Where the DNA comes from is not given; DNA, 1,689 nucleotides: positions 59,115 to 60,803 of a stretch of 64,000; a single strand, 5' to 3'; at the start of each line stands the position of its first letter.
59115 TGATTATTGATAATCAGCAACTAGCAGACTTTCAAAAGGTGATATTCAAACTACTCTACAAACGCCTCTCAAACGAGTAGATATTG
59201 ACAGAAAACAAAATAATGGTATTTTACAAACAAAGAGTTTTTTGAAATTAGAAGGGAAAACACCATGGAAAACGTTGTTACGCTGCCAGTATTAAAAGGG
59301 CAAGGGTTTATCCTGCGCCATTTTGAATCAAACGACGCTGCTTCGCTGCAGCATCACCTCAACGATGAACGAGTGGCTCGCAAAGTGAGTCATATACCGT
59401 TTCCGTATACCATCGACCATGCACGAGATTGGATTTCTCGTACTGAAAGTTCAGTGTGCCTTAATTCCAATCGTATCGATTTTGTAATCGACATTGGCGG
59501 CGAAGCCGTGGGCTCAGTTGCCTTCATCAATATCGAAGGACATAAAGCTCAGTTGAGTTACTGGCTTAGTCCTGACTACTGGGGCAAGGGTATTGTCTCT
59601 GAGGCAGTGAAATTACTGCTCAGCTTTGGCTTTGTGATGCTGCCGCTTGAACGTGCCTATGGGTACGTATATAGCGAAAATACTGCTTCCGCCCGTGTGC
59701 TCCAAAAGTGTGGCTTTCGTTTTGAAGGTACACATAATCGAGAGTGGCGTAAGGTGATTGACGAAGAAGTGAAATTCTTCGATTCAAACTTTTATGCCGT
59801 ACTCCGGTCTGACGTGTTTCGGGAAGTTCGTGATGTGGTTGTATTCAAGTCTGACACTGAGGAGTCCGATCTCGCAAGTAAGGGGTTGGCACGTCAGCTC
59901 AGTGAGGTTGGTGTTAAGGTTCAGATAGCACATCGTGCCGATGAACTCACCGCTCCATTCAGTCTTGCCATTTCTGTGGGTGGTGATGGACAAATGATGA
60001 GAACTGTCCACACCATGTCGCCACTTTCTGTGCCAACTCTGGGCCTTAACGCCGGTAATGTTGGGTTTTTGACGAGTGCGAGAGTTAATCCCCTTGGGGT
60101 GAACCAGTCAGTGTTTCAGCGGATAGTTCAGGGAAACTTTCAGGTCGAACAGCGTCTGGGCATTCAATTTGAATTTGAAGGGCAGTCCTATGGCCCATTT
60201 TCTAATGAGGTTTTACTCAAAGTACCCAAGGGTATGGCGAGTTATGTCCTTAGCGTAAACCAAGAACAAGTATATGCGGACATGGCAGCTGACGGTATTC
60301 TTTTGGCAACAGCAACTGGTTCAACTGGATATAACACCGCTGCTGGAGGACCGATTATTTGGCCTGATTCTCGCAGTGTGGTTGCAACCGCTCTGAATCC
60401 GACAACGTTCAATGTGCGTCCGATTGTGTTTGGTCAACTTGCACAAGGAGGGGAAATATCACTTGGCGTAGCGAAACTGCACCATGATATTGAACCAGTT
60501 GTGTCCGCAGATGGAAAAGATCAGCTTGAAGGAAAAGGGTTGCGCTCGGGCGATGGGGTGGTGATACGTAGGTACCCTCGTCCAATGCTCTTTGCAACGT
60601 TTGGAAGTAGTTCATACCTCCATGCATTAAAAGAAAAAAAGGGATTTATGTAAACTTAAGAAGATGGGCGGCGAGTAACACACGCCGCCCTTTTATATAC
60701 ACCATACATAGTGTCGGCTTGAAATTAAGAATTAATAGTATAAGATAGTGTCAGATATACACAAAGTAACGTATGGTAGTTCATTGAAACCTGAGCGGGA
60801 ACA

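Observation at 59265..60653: GNAT acetyltransferase fused to NAD kinase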

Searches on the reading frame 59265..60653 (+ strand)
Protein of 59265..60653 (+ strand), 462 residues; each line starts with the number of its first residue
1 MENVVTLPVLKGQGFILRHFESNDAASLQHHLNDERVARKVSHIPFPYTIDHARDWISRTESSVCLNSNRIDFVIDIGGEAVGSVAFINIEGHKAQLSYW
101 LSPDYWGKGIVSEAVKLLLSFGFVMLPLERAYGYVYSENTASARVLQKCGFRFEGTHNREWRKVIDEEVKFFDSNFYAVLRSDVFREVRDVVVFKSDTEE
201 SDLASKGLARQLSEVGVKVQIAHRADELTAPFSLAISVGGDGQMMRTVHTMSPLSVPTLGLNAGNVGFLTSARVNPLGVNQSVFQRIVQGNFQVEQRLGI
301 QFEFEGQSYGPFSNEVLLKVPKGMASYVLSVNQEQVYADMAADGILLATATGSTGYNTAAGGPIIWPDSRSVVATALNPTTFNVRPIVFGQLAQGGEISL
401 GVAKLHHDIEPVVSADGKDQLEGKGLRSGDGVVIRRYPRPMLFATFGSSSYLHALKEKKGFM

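Call 3: search_protein_families(library=pfam, proteins=[window:59265-60653:+], max_evalue=0.01)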
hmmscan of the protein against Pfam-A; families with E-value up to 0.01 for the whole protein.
window:59265-60653:+ (462 aa): 5 families
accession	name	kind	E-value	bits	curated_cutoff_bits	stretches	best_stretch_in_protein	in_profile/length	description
PF13302.13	Acetyltransf_3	-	3.7e-28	99.4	25.4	1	16-152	3-138/138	Acetyltransferase (GNAT) domain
PF20143.4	NAD_kinase_C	-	2.5e-13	50.3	23.7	1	320-422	10-105/126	ATP-NAD kinase C-terminal domain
PF01513.26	NAD_kinase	-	5.3e-10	40.1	25.5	1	226-274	67-115/130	ATP-NAD kinase N-terminal domain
PF00583.31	Acetyltransf_1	-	1.5e-09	38.5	20.7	1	61-151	27-116/116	Acetyltransferase (GNAT) family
PF13420.13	Acetyltransf_4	-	9e-05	23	24.3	1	17-157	1-140/155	Acetyltransferase (GNAT) domain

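Call 6: search_dna_similar(query=window:59265-60653:+, collection=phages, mode=protein, max_rows=30)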
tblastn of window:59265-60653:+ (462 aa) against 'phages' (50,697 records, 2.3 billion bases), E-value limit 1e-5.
Records with a match: 40; places in all: 41; records where one place covers at least 80% of the query: 0.
Best place of each record, by identity: <60% 40.
By first word of the organism name: Bacteriophage 17; Bacillus 7; Listeria 6; Escherichia 4; Salmonella 2; Acinetobacter 2; Sinorhizobium 1; Klebsiella 1.
By host as written in the record: - 20; Listeria monocytogenes 6; Escherichia coli 500465 2; Bacillus subtilis subsp. subtilis str. 168 2; Bacillus subtilis 2; Salmonella enterica subsp. enterica serovar Kentucky 1; Homo sapiens 1; Escherichia coli 1; and 5 more.
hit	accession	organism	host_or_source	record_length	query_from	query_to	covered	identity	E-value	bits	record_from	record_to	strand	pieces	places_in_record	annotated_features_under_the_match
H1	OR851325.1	Salmonella phage S.Kent 1-2-1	Salmonella enterica subsp. enterica ...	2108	202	461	56%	27.6%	6e-18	92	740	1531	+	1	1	record has no annotation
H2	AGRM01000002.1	Salmonella enterica subsp. houtenae str. ATCC BAA-1581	Homo sapiens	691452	202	461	56%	27.6%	1e-17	92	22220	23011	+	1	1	NAD(+)/NADH kinase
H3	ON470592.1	Escherichia phage vB_EcoM-613R3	Escherichia coli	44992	214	461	54%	28.1%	8e-18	92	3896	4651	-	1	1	NAD kinase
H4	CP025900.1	Escherichia phage 500465-1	Escherichia coli 500465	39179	203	461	56%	26.6%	3e-13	79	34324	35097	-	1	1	record has no annotation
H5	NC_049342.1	Escherichia phage 500465-1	Escherichia coli 500465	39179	203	461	56%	26.6%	3e-13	79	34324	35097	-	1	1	NAD(+) kinase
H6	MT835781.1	Bacteriophage sp.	human fecal samples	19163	203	458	55%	26.5%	1e-14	83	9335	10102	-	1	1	record has no annotation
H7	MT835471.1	Bacteriophage sp.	human fecal samples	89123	215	458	53%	26.8%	8e-20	99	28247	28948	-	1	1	record has no annotation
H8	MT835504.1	Bacteriophage sp.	human fecal samples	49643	227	458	50%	28.2%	4e-18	94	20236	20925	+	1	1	record has no annotation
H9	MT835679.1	Bacteriophage sp.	human fecal samples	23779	203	458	55%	25.5%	4e-14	81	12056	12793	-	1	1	record has no annotation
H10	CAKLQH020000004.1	Acinetobacter phage MD-2021a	not known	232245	234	438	44%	30.5%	1e-20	101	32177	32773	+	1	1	ppnK: putative inorganic polyphosphate/ATP-NAD kinase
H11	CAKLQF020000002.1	Acinetobacter phage MD-2021a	not known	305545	234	438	44%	30.5%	1e-20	101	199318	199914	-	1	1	ppnK: putative inorganic polyphosphate/ATP-NAD kinase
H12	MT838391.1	Bacteriophage sp.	human fecal samples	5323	236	458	48%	27.4%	3e-15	84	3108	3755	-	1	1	record has no annotation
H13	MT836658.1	Bacteriophage sp.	human fecal samples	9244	234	458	49%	27.1%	5e-16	87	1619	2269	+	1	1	record has no annotation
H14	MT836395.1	Bacteriophage sp.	human fecal samples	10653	216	409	42%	30.8%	2e-17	91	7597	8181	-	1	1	record has no annotation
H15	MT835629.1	Bacteriophage sp.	human fecal samples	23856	234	458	49%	25.9%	4e-15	84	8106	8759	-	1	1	record has no annotation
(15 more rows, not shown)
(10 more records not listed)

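Call 7: find_homologous_proteins(query=window:59265-60653:+, max_evalue=0.001)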
Query window:59265-60653:+ (462 aa): 655 proteins with E <= 0.001 among 8000 candidates; the best 120 are listed.
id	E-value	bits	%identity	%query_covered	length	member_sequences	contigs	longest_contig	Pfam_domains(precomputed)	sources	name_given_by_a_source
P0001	0.0e+0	1040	100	100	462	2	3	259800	PF20143.5,PF13302.14,PF01513.27,PF00583.32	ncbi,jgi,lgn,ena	-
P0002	6.1e-134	466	49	100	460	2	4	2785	PF20143.5,PF13420.14,PF13302.14,PF01513.27,PF00583.32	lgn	-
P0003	8.9e-134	465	48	100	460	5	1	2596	PF20143.5,PF13420.14,PF13302.14,PF13508.14,PF01513.27,PF00583.32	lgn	-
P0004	4.3e-133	463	50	98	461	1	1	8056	PF20143.5,PF13302.14,PF01513.27,PF00583.32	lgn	-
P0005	4.9e-132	459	48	98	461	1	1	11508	PF20143.5,PF13420.14,PF13302.14,PF01513.27,PF00583.32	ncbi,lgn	-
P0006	1.6e-130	454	48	98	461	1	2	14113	PF20143.5,PF13420.14,PF13302.14,PF01513.27,PF00583.32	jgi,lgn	jgi:NAD+ kinase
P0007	3.2e-128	447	47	98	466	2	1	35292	PF20143.5,PF13420.14,PF13302.14,PF01513.27,PF00583.32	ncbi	-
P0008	1.2e-127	445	46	98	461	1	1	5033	PF20143.5,PF13302.14,PF01513.27,PF00583.32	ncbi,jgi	-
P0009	3.8e-127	443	46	98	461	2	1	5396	PF20143.5,PF13302.14,PF01513.27,PF00583.32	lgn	-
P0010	1.9e-126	441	47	100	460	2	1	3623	PF20143.5,PF13302.14,PF01513.27,PF00583.32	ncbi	-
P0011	2.1e-122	428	46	99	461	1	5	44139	PF20143.5,PF13302.14,PF13508.14,PF01513.27,PF00583.32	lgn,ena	-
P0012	2.7e-122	427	45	99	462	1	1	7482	PF20143.5,PF13420.14,PF13302.14,PF01513.27,PF00583.32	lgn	-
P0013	7.1e-122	426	46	98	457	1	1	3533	PF20143.5,PF13302.14,PF01513.27,PF00583.32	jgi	jgi:NAD+ kinase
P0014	1.2e-121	425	46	99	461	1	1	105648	PF20143.5,PF13420.14,PF13302.14,PF01513.27,PF00583.32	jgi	jgi:NAD+ kinase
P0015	7.6e-120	419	45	100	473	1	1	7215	PF20143.5,PF13302.14,PF01513.27,PF00583.32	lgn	-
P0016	6.6e-118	413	46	99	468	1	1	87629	PF20143.5,PF13420.14,PF13302.14,PF01513.27,PF00583.32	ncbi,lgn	ncbi:MAG: GNAT family N-acetyltransferase [Candidatus Paceibacterota bacterium]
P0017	4.2e-108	380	42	100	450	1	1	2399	PF20143.5,PF13420.14,PF13302.14,PF01513.27,PF00583.32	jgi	jgi:NAD+ kinase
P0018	2.1e-103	365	41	99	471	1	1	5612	PF20143.5,PF13420.14,PF13302.14,PF01513.27,PF00583.32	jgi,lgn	jgi:NAD kinase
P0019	8.6e-102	360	44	85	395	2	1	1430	PF20143.5,PF13302.14,PF01513.27,PF00583.32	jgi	-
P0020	5.6e-50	189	44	50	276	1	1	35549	PF20143.5,PF01513.27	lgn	-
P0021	1.3e-46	178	41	56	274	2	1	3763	PF20143.5,PF01513.27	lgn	-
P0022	3.0e-46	177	41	50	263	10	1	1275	PF20143.5,PF01513.27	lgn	-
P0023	9.1e-46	175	39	52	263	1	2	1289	PF20143.5,PF01513.27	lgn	-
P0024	1.1e-43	168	39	58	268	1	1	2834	PF20143.5,PF01513.27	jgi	jgi:NAD+ kinase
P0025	1.0e-42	165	40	57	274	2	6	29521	PF20143.5,PF01513.27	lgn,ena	-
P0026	7.0e-40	156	36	50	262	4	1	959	PF20143.5,PF01513.27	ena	-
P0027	1.5e-39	155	37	51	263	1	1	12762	PF20143.5,PF01513.27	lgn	-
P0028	1.6e-37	148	36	50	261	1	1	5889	PF20143.5,PF01513.27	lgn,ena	-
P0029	2.6e-36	144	36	50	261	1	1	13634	PF20143.5,PF01513.27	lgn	-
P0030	6.8e-26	110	31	51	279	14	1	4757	PF20143.5,PF01513.27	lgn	-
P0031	2.1e-25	108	36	49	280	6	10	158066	PF20143.5,PF01513.27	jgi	jgi:NAD+ kinase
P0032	3.5e-25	107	32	50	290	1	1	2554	PF20143.5,PF01513.27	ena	-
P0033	3.5e-25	107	30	56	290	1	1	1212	PF20143.5,PF01513.27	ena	-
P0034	4.0e-25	107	29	62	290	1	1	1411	PF20143.5,PF01513.27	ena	-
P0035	4.3e-25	107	31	50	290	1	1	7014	PF20143.5,PF01513.27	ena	-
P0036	4.7e-25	107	29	62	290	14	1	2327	PF20143.5,PF01513.27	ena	-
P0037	5.3e-25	107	32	52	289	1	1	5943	PF20143.5,PF01513.27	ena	-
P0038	5.8e-25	106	33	52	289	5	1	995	PF20143.5,PF01513.27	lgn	-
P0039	6.6e-25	106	32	52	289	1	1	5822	PF20143.5,PF01513.27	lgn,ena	-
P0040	7.3e-25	106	31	50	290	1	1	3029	PF20143.5,PF01513.27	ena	-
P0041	8.0e-25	106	31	50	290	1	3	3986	PF20143.5,PF01513.27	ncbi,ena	-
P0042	9.3e-25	106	30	56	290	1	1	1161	PF20143.5,PF01513.27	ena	-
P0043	1.0e-24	106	29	62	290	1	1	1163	PF20143.5,PF01513.27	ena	-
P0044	1.1e-24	106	31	50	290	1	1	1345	PF20143.5,PF01513.27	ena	-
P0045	1.1e-24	106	31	50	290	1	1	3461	PF20143.5,PF01513.27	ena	-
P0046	1.1e-24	105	31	50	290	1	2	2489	PF20143.5,PF01513.27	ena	-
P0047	1.1e-24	105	31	50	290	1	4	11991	PF20143.5,PF01513.27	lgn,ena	-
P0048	1.3e-24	105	31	50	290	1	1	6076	PF20143.5,PF01513.27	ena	-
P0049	1.3e-24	105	31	50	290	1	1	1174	PF20143.5,PF01513.27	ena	-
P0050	1.4e-24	105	31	50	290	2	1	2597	PF20143.5,PF01513.27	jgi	-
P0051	1.5e-24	105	31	50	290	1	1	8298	PF20143.5,PF01513.27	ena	-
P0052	1.5e-24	105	31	51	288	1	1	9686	PF20143.5,PF01513.27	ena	-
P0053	1.5e-24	105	31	50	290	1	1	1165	PF20143.5,PF01513.27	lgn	-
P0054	1.6e-24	105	31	50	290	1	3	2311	PF20143.5,PF01513.27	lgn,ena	-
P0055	1.8e-24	105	31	50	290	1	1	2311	PF20143.5,PF01513.27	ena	-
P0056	2.1e-24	105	31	51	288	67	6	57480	PF20143.5,PF01513.27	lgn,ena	-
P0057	2.4e-24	104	32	50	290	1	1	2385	PF20143.5,PF01513.27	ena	-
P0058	6.8e-24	103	30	49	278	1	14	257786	PF20143.5,PF01513.27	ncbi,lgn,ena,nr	ncbi:MAG: NAD(+)/NADH kinase [Lachnospiraceae bacterium]|nr:NAD(+)/NADH kinase [Lachnospiraceae bact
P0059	6.9e-24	103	32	49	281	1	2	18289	PF20143.5,PF01513.27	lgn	-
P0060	1.5e-23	102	31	51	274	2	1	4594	PF20143.5,PF01513.27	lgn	-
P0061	3.5e-23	101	28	62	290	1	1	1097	PF20143.5,PF01513.27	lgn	-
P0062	4.1e-23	100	28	62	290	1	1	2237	PF20143.5,PF01513.27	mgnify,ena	mgnify:FL=1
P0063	5.0e-23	100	31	51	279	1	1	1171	PF20143.5,PF01513.27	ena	-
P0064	5.1e-23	100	28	62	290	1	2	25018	PF20143.5,PF01513.27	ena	-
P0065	5.1e-23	100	28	62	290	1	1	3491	PF20143.5,PF01513.27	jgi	jgi:NAD+ kinase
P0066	5.5e-23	100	27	62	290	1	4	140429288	PF20143.5,PF01513.27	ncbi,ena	-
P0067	5.5e-23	100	27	62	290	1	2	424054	PF20143.5,PF01513.27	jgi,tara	jgi:NAD+ kinase|tara:strand:+ start:644 stop:1516 length:873 start_codon:yes stop_codon:yes gene_typ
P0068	8.4e-23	99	27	62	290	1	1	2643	PF20143.5,PF01513.27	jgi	-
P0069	9.4e-23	99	27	62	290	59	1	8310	PF20143.5,PF01513.27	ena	-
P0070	9.6e-23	99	28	62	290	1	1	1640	PF20143.5,PF01513.27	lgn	-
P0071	1.0e-22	99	27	62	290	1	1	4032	PF20143.5,PF01513.27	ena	-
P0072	1.1e-22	99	26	62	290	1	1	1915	PF20143.5,PF01513.27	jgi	-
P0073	1.2e-22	99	27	62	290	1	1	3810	PF20143.5,PF01513.27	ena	-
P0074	1.3e-22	99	28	62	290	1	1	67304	PF20143.5,PF01513.27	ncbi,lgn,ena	-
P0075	1.3e-22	99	27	62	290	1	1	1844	PF20143.5,PF01513.27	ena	-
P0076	1.5e-22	99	27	62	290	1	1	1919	PF20143.5,PF01513.27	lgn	-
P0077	1.5e-22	98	28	62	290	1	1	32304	PF20143.5,PF01513.27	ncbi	-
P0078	1.7e-22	98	27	62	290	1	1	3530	PF20143.5,PF01513.27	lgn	-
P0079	1.7e-22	98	27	62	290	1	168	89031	PF20143.5,PF01513.27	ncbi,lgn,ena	-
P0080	1.7e-22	98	27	62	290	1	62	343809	PF20143.5,PF01513.27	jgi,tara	jgi:NAD+ kinase|tara:strand:+ start:627 stop:1499 length:873 start_codon:yes stop_codon:yes gene_typ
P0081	1.8e-22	98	27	62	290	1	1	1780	PF20143.5,PF01513.27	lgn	-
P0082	2.0e-22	98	27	62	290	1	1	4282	PF20143.5,PF01513.27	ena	-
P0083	2.0e-22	98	27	62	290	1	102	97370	PF20143.5,PF01513.27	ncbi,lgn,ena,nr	ncbi:MAG: NAD kinase [Flavobacteriaceae bacterium]|nr:NAD kinase [Flavobacteriaceae bacterium] MCH14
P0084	2.0e-22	98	27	62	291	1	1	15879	PF20143.5,PF01513.27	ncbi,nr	ncbi:MAG: NAD kinase [Flavobacteriaceae bacterium]|nr:NAD kinase [Flavobacteriaceae bacterium]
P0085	2.1e-22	98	27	62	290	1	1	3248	PF20143.5,PF01513.27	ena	-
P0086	2.2e-22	98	27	62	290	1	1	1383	PF20143.5,PF01513.27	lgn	-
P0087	2.3e-22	98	27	62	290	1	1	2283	PF20143.5,PF01513.27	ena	-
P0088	2.3e-22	98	27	62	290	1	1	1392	PF20143.5,PF01513.27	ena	-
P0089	2.3e-22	98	27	62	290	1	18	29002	PF20143.5,PF01513.27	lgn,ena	-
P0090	2.4e-22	98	27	62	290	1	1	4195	PF20143.5,PF01513.27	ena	-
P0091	2.4e-22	98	27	62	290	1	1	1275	PF20143.5,PF01513.27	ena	-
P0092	2.6e-22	98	27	62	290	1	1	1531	PF20143.5,PF01513.27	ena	-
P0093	2.6e-22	98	27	62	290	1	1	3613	PF20143.5,PF01513.27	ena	-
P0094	2.6e-22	98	27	62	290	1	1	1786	PF20143.5,PF01513.27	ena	-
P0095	2.6e-22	98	27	62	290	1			PF20143.5,PF01513.27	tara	tara:strand:+ start:3159 stop:4031 length:873 start_codon:yes stop_codon:yes gene_type:complete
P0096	2.8e-22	98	27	62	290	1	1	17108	PF20143.5,PF01513.27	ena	-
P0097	3.1e-22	97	29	50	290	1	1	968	PF20143.5,PF01513.27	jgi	-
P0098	3.1e-22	97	29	50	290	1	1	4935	PF20143.5,PF01513.27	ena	-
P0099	3.1e-22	97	27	62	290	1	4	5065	PF20143.5,PF01513.27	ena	-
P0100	3.2e-22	97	27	62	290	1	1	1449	PF20143.5,PF01513.27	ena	-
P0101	3.6e-22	97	29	58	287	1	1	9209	PF20143.5,PF01513.27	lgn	-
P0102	4.2e-22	97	27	62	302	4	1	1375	PF20143.5,PF01513.27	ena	-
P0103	5.2e-22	97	27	62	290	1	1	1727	PF20143.5,PF01513.27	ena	-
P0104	5.2e-22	97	27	62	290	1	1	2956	PF20143.5,PF01513.27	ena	-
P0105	7.7e-22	96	27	62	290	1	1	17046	PF20143.5,PF01513.27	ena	-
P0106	8.1e-22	96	32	53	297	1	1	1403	PF20143.5,PF01513.27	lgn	-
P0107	9.6e-22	96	26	62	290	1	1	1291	PF20143.5,PF01513.27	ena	-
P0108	9.9e-22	96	29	44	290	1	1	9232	PF20143.5,PF01513.27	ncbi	-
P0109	1.0e-21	96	30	54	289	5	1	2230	PF20143.5,PF01513.27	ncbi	ncbi:MAG TPA: NAD(+)/NADH kinase [Negativicutes bacterium]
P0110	1.3e-21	95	26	62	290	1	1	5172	PF20143.5,PF01513.27,PF09890.15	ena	-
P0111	1.3e-21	95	27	62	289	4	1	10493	PF20143.5,PF01513.27,PF09890.15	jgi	-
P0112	1.4e-21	95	26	62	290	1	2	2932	PF20143.5,PF01513.27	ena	-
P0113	1.5e-21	95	28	49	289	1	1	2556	PF20143.5,PF01513.27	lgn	-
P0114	1.5e-21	95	29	44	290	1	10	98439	PF20143.5,PF01513.27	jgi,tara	tara:strand:- start:7637 stop:8509 length:873 start_codon:yes stop_codon:yes gene_type:complete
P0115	1.5e-21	95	29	44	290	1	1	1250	PF20143.5,PF01513.27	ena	-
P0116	1.8e-21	95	35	46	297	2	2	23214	PF20143.5,PF01513.27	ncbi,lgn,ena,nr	ncbi:MAG: NAD kinase [Alloprevotella sp.]|nr:NAD kinase [Alloprevotella sp.] MBR1653281.1 NAD kinase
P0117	1.9e-21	95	29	44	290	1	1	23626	PF20143.5,PF01513.27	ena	-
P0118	1.9e-21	95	29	44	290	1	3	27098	PF20143.5,PF01513.27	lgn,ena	-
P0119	2.0e-21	95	26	62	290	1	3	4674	PF20143.5,PF01513.27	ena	-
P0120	2.0e-21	95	26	62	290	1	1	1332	PF20143.5,PF01513.27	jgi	-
